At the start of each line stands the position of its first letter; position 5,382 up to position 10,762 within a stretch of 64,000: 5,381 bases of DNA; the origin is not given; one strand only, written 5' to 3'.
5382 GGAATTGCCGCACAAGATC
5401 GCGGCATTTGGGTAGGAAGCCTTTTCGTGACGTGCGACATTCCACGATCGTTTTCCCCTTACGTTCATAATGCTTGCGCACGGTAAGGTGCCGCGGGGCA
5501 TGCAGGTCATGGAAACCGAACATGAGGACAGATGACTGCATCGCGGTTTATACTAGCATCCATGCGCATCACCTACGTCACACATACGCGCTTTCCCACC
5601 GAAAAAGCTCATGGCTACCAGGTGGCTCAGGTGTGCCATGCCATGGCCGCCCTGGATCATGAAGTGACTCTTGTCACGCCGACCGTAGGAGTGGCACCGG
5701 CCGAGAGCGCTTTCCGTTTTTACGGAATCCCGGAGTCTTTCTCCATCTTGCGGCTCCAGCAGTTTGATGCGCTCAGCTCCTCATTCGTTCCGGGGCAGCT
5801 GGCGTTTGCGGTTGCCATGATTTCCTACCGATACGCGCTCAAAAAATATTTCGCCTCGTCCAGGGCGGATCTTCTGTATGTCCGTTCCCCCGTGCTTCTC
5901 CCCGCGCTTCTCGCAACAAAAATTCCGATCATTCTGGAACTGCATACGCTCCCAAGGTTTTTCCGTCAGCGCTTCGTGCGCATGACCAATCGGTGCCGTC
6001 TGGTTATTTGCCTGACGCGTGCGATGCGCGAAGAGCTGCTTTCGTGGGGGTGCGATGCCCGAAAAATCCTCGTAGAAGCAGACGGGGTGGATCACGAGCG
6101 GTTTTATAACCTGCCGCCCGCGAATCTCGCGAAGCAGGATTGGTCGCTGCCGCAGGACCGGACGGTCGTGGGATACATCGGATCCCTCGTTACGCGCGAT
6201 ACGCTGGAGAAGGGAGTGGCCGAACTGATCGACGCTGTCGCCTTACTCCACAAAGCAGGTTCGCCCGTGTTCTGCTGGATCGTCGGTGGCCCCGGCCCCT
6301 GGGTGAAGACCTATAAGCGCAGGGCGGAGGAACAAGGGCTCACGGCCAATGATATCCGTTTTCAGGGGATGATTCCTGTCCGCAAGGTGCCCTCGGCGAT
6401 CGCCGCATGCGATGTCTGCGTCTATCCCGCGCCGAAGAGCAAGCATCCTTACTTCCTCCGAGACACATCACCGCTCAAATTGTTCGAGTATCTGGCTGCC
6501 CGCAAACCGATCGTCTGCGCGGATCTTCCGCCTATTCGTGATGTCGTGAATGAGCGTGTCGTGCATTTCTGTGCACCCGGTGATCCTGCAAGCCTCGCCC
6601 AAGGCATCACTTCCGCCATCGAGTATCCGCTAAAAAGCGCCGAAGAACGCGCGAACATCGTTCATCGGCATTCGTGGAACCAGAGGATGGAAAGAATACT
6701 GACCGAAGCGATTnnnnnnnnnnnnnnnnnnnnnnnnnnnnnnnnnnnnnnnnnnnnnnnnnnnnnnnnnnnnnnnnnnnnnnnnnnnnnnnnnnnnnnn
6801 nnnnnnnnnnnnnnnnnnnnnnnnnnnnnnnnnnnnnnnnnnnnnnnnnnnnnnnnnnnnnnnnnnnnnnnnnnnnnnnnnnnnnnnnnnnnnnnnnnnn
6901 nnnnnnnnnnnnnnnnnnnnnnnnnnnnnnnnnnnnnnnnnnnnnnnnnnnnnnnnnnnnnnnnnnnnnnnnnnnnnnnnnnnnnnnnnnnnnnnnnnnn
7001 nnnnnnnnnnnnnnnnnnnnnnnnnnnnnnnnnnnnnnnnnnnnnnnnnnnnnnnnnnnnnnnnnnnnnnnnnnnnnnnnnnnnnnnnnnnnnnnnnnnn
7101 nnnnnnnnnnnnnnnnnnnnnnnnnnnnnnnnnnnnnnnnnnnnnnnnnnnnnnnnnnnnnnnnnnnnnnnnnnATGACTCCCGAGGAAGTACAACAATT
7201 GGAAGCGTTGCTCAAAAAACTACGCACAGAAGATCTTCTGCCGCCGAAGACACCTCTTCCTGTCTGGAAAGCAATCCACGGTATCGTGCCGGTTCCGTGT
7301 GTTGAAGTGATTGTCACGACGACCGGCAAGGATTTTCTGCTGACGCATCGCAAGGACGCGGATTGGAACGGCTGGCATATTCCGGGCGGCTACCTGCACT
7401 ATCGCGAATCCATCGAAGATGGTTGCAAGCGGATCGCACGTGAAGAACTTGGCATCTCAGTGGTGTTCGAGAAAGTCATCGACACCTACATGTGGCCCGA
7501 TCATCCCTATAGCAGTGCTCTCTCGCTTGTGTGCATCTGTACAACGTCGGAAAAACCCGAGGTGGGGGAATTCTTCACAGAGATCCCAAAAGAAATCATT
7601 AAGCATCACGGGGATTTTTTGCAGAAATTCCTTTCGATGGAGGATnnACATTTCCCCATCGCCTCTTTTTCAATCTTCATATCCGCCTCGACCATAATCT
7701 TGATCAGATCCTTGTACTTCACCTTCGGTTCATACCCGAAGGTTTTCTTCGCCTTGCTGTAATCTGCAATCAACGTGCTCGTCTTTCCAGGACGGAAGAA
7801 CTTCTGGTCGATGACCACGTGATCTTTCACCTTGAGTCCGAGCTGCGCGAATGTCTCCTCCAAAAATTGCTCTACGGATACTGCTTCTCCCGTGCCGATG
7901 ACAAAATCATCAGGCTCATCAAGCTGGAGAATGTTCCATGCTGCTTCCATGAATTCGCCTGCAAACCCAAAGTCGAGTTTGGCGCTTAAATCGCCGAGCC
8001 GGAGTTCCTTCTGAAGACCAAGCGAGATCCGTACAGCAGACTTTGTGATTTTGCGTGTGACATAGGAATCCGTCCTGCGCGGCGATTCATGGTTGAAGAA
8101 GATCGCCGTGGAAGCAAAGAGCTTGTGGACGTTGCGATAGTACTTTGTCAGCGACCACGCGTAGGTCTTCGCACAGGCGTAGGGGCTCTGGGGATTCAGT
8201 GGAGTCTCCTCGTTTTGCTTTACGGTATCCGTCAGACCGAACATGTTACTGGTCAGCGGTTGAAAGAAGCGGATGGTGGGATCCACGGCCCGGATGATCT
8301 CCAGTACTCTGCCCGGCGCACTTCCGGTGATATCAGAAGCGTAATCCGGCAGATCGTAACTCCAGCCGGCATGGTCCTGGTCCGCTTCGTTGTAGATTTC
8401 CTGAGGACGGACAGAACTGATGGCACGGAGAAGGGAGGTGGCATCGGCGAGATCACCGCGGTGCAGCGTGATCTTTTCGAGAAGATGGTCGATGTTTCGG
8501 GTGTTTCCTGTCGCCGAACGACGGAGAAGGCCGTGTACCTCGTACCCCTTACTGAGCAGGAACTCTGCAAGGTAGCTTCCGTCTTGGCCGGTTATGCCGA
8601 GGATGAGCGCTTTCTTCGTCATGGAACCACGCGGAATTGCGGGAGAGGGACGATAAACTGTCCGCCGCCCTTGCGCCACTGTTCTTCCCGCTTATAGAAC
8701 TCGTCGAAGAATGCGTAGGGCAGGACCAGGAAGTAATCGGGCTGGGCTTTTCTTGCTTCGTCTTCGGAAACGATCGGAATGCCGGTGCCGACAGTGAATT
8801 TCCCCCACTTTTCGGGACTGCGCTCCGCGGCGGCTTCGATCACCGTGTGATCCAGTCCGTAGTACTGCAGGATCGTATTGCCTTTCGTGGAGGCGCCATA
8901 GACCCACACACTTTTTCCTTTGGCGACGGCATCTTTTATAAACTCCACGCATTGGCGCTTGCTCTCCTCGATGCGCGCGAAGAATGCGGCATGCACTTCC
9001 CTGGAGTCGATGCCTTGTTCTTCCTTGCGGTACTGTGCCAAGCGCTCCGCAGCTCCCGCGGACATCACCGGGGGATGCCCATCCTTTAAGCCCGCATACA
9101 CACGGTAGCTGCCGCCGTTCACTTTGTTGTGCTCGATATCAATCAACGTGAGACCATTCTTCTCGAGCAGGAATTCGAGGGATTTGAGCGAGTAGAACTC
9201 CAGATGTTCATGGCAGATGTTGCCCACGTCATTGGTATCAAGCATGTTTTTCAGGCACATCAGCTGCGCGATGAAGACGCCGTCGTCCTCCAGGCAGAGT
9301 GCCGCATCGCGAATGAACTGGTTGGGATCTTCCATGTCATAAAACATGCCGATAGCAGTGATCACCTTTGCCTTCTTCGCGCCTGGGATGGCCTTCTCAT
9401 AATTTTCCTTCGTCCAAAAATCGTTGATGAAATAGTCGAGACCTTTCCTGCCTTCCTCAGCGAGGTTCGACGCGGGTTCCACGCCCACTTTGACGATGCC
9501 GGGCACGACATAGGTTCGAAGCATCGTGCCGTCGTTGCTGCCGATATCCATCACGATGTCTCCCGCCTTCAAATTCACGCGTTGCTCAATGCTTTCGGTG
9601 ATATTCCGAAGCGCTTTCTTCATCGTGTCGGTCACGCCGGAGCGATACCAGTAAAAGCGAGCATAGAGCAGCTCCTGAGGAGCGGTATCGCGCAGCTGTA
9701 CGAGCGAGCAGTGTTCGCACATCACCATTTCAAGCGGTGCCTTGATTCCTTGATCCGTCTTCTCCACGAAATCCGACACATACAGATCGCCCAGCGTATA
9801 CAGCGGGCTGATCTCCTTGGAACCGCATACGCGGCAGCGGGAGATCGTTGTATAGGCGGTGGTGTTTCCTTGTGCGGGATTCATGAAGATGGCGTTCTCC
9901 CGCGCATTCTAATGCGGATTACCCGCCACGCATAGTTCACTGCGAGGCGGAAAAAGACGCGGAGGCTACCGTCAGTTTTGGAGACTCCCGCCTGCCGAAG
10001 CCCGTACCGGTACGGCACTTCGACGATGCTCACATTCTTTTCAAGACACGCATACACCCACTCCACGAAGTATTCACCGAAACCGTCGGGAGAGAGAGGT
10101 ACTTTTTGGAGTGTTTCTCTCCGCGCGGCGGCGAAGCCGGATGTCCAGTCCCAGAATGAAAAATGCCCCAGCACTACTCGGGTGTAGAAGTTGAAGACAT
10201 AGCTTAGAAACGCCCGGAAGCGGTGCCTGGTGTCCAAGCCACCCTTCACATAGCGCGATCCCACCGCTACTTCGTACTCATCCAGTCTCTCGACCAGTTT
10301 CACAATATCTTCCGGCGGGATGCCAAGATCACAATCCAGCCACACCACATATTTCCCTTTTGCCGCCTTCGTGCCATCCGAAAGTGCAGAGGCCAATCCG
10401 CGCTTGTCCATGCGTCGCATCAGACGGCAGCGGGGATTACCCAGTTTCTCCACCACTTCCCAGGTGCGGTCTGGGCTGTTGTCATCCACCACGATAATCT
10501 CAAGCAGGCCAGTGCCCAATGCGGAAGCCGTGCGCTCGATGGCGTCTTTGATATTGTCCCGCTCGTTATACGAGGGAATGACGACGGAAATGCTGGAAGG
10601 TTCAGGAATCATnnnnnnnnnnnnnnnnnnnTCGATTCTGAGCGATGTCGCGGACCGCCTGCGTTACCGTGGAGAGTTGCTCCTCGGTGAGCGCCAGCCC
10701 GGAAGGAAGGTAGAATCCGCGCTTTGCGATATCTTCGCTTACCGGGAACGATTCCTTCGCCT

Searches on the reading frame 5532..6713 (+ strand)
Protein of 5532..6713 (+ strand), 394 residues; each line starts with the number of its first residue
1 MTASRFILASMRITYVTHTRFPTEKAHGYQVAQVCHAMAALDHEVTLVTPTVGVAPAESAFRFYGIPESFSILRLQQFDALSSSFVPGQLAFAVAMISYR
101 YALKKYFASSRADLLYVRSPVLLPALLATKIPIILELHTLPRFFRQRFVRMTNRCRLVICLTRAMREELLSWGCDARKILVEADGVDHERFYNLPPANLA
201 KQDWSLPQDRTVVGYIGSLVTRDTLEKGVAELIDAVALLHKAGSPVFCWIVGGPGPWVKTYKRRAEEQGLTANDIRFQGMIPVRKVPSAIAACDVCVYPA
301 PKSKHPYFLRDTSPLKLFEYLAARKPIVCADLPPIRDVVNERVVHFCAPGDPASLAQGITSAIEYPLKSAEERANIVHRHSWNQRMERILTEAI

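Call 77: search_protein_families(library=pfam, proteins=[window:5532-6713:+], max_evalue=0.00001)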
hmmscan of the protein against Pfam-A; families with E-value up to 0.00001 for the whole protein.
window:5532-6713:+ (394 aa): 4 families
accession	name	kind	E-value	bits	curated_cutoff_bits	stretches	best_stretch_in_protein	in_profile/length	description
PF00534.26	Glycos_transf_1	-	6.6e-19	68.5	26.4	1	202-372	7-161/172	Glycosyl transferases group 1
PF13692.12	Glyco_trans_1_4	-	7.2e-19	68.9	27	1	211-363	2-140/142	Glycosyl transferases group 1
PF13439.12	Glyco_transf_4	-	9.3e-17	62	28.5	1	30-190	7-170/170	Glycosyltransferase Family 4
PF13579.12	Glyco_trans_4_4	-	1e-09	39.3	29.7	1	30-181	6-154/158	Glycosyl transferase 4-like domain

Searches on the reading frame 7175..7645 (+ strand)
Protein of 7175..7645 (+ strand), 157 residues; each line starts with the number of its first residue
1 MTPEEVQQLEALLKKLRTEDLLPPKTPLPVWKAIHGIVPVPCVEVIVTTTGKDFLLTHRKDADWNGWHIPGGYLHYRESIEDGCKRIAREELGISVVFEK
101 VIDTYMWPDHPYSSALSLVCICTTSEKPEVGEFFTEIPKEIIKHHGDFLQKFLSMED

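Call 77: search_protein_families(library=pfam, proteins=[window:7175-7645:+], max_evalue=0.00001)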
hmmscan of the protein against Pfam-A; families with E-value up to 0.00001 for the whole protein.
window:7175-7645:+ (157 aa): 1 family
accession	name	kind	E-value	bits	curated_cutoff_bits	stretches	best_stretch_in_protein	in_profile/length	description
PF00293.34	NUDIX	-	4.7e-11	43.3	21.1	1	42-103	5-67/134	NUDIX domain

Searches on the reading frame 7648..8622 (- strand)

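Call 77: search_protein_families(library=pfam, proteins=[window:7648-8622:-], max_evalue=0.00001)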
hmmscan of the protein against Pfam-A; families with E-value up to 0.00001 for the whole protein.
window:7648-8622:- (325 aa): 2 families
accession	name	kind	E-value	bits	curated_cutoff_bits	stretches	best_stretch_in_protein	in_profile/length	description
PF16363.11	GDP_Man_Dehyd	-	6.9e-97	325.3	27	1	6-310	1-332/332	GDP-mannose 4,6 dehydratase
PF01370.27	Epimerase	-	6.3e-48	163.7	20.9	1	5-243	1-240/240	NAD dependent epimerase/dehydratase family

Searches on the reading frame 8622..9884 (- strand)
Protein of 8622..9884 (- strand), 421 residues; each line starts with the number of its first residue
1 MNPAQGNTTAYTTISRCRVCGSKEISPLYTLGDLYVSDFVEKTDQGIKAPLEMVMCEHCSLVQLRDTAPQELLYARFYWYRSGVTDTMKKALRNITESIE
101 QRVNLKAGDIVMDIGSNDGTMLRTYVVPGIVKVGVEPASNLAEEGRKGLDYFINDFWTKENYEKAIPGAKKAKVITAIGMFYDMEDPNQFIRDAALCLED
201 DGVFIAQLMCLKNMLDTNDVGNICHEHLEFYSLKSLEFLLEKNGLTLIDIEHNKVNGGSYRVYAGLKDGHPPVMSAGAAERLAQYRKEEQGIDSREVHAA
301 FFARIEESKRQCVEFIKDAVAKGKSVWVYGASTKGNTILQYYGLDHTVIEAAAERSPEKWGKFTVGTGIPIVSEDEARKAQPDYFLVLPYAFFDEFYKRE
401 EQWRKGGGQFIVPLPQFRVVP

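Call 77: search_protein_families(library=pfam, proteins=[window:8622-9884:-], max_evalue=0.00001)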
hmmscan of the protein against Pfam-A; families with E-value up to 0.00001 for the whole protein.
window:8622-9884:- (421 aa): 3 families
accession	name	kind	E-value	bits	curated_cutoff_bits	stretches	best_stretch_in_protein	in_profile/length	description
PF08484.17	Methyltransf_14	-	1.3e-41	142.5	23.5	1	255-415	2-160/160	C-methyltransferase C-terminal domain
PF13489.12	Methyltransf_23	-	4.5e-14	52.9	27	1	105-248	20-162/164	Methyltransferase domain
PF08421.16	Methyltransf_13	-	8e-11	42.4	31.3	1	17-74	1-62/62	Putative zinc binding domain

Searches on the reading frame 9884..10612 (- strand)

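Call 78: search_protein_families(library=pfam, proteins=[window:9884-10612:-], max_evalue=0.00001)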
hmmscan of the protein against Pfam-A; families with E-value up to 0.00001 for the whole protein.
window:9884-10612:- (243 aa): 3 families
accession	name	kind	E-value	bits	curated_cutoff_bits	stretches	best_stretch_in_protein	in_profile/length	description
PF00535.33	Glycos_transf_2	-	3.8e-33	115.2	23.3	1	9-170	1-166/168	Glycosyl transferase family 2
PF10111.15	Glyco_tranf_2_2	-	6.6e-07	29.5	27.3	1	9-105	1-101/276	Glycosyltransferase like family 2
PF13641.12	Glyco_tranf_2_3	-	3.6e-06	27.6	27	1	5-123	1-126/230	Glycosyltransferase like family 2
